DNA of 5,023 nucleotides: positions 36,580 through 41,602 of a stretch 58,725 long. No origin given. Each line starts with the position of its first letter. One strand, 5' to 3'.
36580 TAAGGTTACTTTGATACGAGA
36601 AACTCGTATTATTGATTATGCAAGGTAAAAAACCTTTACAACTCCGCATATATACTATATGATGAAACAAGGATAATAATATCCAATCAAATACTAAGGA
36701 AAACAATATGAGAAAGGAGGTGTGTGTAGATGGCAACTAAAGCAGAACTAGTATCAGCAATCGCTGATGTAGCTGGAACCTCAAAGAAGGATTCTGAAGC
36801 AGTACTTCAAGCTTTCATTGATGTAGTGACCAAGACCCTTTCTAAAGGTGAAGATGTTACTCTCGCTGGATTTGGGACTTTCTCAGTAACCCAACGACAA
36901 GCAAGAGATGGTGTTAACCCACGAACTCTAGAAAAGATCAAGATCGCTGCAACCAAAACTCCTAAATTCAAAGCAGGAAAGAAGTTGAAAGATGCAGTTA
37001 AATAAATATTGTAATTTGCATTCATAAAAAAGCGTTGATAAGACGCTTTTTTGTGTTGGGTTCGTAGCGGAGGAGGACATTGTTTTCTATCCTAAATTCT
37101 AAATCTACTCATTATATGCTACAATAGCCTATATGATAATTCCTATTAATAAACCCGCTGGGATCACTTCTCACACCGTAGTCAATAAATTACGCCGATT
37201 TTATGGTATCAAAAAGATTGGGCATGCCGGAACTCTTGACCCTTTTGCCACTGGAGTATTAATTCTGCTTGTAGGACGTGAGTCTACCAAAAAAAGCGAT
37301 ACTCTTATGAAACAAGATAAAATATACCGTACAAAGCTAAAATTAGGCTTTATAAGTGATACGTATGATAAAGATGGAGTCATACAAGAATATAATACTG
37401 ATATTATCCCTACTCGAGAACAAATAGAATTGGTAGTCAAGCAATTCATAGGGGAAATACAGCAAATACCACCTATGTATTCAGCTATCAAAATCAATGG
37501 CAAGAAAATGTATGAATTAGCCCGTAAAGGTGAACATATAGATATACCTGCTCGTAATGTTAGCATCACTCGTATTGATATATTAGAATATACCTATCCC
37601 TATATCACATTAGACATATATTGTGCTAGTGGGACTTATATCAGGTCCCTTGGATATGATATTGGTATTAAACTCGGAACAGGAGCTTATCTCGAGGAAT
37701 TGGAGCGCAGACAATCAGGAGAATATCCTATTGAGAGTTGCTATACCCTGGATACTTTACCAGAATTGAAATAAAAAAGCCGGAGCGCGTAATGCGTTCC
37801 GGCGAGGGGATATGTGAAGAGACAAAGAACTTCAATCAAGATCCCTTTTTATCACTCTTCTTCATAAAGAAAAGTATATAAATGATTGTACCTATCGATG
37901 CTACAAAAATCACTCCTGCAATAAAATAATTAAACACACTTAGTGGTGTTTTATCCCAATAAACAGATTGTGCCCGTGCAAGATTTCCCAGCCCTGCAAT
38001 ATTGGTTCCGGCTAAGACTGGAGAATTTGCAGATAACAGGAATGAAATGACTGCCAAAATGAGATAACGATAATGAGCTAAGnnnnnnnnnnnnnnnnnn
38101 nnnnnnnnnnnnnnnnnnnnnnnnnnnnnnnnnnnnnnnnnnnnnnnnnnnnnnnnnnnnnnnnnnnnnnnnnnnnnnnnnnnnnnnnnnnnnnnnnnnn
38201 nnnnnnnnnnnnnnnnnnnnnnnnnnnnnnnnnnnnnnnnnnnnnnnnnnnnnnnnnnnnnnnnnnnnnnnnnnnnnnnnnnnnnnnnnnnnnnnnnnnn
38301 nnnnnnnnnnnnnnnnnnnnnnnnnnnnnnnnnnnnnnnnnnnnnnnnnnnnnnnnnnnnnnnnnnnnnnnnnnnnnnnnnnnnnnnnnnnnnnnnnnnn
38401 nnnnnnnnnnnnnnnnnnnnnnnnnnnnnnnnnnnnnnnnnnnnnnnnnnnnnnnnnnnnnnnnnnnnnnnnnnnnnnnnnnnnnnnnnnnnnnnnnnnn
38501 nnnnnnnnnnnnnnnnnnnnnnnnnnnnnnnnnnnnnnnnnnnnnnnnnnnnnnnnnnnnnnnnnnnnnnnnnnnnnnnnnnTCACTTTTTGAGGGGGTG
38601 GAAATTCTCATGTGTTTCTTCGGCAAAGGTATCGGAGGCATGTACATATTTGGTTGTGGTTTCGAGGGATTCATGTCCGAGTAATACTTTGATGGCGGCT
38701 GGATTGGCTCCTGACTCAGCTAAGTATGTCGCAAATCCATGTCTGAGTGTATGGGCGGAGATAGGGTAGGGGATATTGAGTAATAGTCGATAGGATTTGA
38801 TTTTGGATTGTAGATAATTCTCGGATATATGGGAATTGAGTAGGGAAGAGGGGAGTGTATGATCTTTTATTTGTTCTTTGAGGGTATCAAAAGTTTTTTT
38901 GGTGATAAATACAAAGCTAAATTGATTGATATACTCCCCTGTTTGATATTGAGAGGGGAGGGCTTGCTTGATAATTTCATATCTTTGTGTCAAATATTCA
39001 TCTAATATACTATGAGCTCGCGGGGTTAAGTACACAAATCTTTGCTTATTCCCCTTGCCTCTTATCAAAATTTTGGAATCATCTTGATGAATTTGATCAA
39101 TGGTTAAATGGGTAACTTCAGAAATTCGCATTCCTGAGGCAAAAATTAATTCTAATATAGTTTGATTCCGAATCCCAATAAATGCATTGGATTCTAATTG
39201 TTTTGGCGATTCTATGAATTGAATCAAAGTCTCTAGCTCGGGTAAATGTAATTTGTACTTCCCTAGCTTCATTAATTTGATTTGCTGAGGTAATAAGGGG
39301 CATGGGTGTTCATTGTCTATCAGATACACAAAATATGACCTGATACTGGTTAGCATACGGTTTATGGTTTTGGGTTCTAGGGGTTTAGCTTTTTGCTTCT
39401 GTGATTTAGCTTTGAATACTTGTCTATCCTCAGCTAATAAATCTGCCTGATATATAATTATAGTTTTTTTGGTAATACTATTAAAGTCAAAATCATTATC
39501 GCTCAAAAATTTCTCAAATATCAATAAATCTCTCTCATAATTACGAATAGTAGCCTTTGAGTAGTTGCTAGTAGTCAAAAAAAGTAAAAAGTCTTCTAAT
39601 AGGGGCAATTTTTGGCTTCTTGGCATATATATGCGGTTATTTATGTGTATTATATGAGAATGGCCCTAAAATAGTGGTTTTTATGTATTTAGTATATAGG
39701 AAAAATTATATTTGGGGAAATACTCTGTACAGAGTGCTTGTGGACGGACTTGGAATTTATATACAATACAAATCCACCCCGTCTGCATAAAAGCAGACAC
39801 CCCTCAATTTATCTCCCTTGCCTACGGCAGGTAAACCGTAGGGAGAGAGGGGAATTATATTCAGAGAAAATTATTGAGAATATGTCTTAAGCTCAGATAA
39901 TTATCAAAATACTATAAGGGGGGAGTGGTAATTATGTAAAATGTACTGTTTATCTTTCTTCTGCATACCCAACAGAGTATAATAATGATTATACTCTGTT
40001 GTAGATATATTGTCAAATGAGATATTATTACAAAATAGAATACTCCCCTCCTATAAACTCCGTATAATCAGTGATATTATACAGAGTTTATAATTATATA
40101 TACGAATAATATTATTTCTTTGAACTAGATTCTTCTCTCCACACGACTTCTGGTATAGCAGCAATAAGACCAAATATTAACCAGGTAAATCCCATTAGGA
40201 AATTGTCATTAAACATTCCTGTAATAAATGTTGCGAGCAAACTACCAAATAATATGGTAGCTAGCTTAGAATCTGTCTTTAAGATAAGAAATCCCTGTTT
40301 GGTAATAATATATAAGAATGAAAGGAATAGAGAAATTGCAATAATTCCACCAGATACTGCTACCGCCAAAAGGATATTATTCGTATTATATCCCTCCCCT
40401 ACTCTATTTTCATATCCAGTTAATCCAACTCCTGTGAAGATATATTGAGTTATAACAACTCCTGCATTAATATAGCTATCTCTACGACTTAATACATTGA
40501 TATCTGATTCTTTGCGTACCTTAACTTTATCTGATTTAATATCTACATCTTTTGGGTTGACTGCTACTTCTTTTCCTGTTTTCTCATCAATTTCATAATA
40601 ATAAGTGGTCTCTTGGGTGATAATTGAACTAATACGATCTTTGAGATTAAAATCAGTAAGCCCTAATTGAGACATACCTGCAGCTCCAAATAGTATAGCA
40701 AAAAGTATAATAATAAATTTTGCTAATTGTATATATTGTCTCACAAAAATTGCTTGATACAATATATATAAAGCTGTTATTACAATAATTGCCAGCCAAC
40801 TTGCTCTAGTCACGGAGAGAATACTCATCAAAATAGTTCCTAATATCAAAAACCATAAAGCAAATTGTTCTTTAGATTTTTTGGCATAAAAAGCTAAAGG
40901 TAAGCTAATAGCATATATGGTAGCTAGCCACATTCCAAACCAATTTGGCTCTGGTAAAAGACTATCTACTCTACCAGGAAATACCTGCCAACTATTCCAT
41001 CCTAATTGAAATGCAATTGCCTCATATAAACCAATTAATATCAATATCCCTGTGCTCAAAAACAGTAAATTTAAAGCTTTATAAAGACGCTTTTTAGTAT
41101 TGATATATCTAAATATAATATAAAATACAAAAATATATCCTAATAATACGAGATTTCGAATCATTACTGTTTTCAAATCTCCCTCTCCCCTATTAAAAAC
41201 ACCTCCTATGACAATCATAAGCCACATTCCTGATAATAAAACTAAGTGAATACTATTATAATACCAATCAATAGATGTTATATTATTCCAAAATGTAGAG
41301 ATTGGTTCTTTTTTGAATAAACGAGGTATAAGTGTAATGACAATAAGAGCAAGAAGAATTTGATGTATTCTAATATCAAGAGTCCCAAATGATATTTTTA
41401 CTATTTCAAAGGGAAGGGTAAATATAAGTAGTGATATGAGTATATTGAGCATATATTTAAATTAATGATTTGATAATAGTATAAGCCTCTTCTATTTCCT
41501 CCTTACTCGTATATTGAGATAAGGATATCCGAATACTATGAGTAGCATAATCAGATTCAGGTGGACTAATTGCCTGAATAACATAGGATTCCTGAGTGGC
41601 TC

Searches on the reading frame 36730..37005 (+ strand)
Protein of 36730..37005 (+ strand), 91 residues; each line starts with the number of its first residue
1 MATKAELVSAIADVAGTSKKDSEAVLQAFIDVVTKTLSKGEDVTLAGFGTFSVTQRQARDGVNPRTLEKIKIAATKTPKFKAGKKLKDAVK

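Call 10: search_protein_families(library=pfam, proteins=[window:36730-37005:+], max_evalue=0.001)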
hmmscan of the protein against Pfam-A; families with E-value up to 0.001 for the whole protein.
window:36730-37005:+ (91 aa): 4 families
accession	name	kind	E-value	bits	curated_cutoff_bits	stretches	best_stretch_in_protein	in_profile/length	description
PF00216.26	Bac_DNA_binding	-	1.4e-32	112.2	22.4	1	3-91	2-90/90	Bacterial DNA-binding protein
PF18291.6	HU-HIG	-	3.2e-10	40.5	26.2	1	5-91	35-119/125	HU domain fused to wHTH, Ig, or Glycine-rich motif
PF18175.6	HU-CCDC81_bac_2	-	7.5e-05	23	35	1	7-56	3-52/70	CCDC81-like prokaryotic HU domain 2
PF14908.11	HU-CCDC81_euk_1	-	0.00023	21.6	26.1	1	18-58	20-60/89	CCDC81 eukaryotic HU domain 1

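Call 74: find_encoding_contigs(protein=window:36730-37005:+, flank=10000, max_places=8)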
Protein window:36730-37005:+ (91 aa): 19 contigs read that carry it; 8 places shown.
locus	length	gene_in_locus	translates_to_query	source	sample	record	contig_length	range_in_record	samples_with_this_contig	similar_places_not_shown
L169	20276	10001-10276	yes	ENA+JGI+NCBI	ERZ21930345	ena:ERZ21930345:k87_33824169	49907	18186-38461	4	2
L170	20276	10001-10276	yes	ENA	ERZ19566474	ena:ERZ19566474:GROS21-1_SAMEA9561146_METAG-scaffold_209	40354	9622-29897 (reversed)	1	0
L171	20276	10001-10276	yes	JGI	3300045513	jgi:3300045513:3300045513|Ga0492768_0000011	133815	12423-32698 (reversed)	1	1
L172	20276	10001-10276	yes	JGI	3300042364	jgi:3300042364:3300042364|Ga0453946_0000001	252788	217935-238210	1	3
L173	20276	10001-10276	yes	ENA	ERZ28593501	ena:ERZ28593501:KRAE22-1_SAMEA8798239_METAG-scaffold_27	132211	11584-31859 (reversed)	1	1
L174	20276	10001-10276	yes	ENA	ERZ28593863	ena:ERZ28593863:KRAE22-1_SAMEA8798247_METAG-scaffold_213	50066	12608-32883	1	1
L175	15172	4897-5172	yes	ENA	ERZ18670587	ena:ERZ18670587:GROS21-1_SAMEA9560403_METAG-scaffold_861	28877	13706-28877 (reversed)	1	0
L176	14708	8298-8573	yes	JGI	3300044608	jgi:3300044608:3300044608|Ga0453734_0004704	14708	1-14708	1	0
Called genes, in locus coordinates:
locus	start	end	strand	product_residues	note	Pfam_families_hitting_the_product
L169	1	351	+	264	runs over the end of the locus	PF00398:RrnaAD, PF13649:Methyltransf_25 (weak)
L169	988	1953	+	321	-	PF01207:Dus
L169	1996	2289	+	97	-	-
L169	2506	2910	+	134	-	-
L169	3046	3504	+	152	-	-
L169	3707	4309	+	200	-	PF10544:T5orf172 (weak), PF13455:MUG113 (faint)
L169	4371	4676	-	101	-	-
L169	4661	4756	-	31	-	-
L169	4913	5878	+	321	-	PF13310:Virulence_RhuM, PF02661:Fic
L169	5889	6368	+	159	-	-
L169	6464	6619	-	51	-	-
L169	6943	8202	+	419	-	PF00270:DEAD, PF04851:ResIII, PF00271:Helicase_C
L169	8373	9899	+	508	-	PF12072:RNase_Y_N, PF00013:KH_1, PF22891:KH_PNO1_2nd (faint), PF01966:HD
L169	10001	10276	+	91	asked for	PF00216:Bac_DNA_binding, PF18291:HU-HIG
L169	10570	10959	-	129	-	PF04480:DUF559, PF18741:MTES_1575 (weak)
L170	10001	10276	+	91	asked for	PF00216:Bac_DNA_binding, PF18291:HU-HIG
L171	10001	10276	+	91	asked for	PF00216:Bac_DNA_binding, PF18291:HU-HIG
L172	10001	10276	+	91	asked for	PF00216:Bac_DNA_binding, PF18291:HU-HIG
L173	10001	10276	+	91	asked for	PF00216:Bac_DNA_binding, PF18291:HU-HIG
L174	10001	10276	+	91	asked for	PF00216:Bac_DNA_binding, PF18291:HU-HIG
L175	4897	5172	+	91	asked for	PF00216:Bac_DNA_binding, PF18291:HU-HIG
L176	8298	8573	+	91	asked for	PF00216:Bac_DNA_binding, PF18291:HU-HIG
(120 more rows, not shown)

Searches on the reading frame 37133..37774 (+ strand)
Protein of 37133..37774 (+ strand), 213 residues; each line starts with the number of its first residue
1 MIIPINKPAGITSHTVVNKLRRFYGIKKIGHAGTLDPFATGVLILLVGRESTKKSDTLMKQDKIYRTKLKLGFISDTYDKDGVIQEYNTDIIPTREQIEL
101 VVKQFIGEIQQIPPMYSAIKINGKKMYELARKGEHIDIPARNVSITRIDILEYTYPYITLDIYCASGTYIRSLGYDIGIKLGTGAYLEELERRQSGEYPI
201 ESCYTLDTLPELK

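Call 10: search_protein_families(library=pfam, proteins=[window:37133-37774:+], max_evalue=0.001)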
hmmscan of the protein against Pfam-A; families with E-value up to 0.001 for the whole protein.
window:37133-37774:+ (213 aa): 2 families
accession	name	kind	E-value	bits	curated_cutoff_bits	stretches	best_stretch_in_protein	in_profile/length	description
PF01509.24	TruB_N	-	3.6e-52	177.1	27.3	1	21-170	1-149/149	TruB family pseudouridylate synthase (N terminal domain)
PF16198.10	TruB_C_2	-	1.5e-07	31.9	29.3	1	171-210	1-40/66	tRNA pseudouridylate synthase B C-terminal domain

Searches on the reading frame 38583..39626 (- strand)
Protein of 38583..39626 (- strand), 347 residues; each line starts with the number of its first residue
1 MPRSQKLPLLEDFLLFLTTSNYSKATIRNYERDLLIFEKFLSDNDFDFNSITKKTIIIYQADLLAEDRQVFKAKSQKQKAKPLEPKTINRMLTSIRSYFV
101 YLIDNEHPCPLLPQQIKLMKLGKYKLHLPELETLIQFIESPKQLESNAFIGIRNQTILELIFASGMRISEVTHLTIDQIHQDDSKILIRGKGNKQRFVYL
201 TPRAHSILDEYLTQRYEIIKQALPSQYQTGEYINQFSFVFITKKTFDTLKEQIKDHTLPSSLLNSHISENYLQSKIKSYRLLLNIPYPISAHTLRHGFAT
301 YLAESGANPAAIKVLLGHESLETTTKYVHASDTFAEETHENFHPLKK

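Call 10: search_protein_families(library=pfam, proteins=[window:38583-39626:-], max_evalue=0.001)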
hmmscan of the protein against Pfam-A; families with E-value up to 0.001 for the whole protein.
window:38583-39626:- (347 aa): 3 families
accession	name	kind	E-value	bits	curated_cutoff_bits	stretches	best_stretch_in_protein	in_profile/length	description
PF00589.27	Phage_integrase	-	2.1e-31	109.4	27.1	1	130-332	7-170/172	Phage integrase family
PF02899.23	Phage_int_SAM_1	-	1.6e-11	44.8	22.3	1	11-104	2-81/83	Phage integrase, N-terminal SAM-like domain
PF13495.12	Phage_int_SAM_4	-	5.7e-05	23.9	27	1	9-80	1-68/85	Phage integrase, N-terminal SAM-like domain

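Call 24: search_protein_families(library=ncbifam, proteins=[window:38583-39626:-], max_evalue=0.001)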
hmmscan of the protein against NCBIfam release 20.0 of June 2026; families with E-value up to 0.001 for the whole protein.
window:38583-39626:- (347 aa): 12 families
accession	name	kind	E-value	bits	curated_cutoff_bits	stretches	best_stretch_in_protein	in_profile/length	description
TIGR02224.1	recomb_XerC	equivalog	4.2e-50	170.8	335.15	1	12-345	2-292/295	tyrosine recombinase XerC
TIGR02225.1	recomb_XerD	equivalog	2.5e-49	168.2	329.6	2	12-221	2-193/290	site-specific tyrosine recombinase XerD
NF001399.0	PRK00283.1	subfamily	4.1e-47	160.9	279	1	9-346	8-299/300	tyrosine recombinase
NF040815.2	recomb_XerA_Arch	equivalog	4.2e-44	151.1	220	2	11-217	1-176/263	site-specific tyrosine recombinase/integron integrase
NF002331.0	PRK01287.1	subfamily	2.3e-29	102.5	371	1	9-346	29-328/365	site-specific tyrosine recombinase XerC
TIGR02249.1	integrase_gron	subfamily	1.1e-24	87.3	265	1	155-333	119-303/315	integron integrase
NF003462.0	PRK05084.1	equivalog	1.1e-24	86.8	267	2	152-338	195-352/360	tyrosine recombinase XerS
NF011946.0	PRK15417.1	equivalog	4.3e-11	42.6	435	1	266-330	251-315/337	integron integrase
NF040693.1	recomb_GmtY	equivalog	5.8e-08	32.4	340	1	289-333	391-435/441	gamma-mobile-trio recombinase GmtY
NF007371.0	PRK09871.1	subfamily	7.8e-06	25.5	222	0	291-330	135-174/198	tyrosine-type DNA invertase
NF007370.0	PRK09870.1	subfamily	0.00018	21.2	221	0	151-328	31-177/200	tyrosine-type DNA invertase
NF041502.1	integrase_1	equivalog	0.00081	18.2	350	0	200-337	226-367/484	site-specific integrase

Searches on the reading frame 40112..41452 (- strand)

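Call 10: search_protein_families(library=pfam, proteins=[window:40112-41452:-], max_evalue=0.001)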
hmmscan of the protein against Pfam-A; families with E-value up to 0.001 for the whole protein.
window:40112-41452:- (446 aa): 1 family
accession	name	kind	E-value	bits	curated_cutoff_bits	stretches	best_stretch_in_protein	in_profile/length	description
PF04932.20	Wzy_C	-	4.8e-08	33.4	31.7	1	203-377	3-149/149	O-Antigen ligase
